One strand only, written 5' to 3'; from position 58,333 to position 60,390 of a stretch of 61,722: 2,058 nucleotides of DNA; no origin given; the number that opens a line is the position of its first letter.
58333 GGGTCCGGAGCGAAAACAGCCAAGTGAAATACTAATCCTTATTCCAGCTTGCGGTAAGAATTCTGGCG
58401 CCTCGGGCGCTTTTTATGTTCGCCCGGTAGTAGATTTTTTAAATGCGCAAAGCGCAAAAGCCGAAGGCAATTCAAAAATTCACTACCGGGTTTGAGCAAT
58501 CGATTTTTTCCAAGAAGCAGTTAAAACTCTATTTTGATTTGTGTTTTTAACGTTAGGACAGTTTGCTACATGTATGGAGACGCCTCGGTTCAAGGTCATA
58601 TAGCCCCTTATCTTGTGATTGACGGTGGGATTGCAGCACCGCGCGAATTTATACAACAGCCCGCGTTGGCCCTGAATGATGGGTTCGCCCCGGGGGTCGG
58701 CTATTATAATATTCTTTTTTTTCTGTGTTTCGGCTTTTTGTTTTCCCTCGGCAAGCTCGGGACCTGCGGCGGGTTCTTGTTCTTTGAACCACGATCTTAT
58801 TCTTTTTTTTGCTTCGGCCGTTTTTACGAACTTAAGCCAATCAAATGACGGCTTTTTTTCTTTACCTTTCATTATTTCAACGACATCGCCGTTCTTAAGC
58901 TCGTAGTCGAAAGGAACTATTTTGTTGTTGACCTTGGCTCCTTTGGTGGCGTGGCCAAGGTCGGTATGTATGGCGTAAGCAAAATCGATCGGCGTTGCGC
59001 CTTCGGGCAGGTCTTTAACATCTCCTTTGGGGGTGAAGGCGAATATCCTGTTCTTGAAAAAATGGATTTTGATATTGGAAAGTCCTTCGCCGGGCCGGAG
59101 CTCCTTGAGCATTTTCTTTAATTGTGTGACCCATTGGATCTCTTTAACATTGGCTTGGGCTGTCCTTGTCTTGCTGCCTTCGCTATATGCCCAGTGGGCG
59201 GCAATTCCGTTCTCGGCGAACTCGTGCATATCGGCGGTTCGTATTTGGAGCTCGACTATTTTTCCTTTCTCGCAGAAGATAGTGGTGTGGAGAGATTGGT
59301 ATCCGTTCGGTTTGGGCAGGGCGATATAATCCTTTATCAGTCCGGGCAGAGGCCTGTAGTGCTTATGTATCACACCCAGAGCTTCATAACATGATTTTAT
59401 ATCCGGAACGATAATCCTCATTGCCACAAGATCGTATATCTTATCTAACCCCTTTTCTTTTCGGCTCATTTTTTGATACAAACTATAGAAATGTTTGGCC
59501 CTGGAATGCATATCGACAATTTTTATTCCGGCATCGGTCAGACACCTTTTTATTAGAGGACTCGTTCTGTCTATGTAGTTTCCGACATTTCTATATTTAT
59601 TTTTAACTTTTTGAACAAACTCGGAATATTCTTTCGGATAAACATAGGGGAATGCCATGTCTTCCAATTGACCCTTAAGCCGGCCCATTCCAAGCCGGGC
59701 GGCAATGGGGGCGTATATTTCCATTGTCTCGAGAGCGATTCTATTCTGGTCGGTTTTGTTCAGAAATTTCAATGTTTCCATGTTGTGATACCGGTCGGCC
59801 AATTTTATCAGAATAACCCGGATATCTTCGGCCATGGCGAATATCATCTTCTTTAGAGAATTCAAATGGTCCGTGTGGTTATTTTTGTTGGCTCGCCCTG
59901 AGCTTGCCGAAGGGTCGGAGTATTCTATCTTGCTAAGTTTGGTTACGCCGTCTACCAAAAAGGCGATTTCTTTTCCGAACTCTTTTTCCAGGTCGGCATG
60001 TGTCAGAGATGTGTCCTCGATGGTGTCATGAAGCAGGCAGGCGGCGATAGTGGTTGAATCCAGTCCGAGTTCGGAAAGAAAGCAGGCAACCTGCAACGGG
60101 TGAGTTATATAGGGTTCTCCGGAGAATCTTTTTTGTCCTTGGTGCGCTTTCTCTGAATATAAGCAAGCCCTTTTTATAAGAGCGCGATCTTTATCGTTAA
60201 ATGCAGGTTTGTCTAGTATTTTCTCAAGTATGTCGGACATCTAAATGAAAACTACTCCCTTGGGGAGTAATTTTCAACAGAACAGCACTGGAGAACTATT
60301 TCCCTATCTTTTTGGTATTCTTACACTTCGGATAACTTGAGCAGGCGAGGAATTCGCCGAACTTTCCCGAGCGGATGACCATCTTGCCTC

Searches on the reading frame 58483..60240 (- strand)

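Call 70: search_protein_families(library=pfam, proteins=[window:58483-60240:-], max_evalue=0.00001)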
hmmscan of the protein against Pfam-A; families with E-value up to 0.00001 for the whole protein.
window:58483-60240:- (585 aa): 4 families
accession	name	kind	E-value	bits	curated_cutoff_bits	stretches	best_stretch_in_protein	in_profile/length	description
PF13328.12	HD_4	-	1.4e-46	158.5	27.2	1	25-185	1-155/156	HD domain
PF04607.23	RelA_SpoT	-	1.3e-39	135.4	27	1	246-355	1-111/113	Region found in RelA / SpoT proteins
PF02824.27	TGS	-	3.9e-25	88.1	22.2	1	399-458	1-60/60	TGS domain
PF01966.28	HD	-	2.5e-12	47.5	22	1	44-154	1-116/116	HD domain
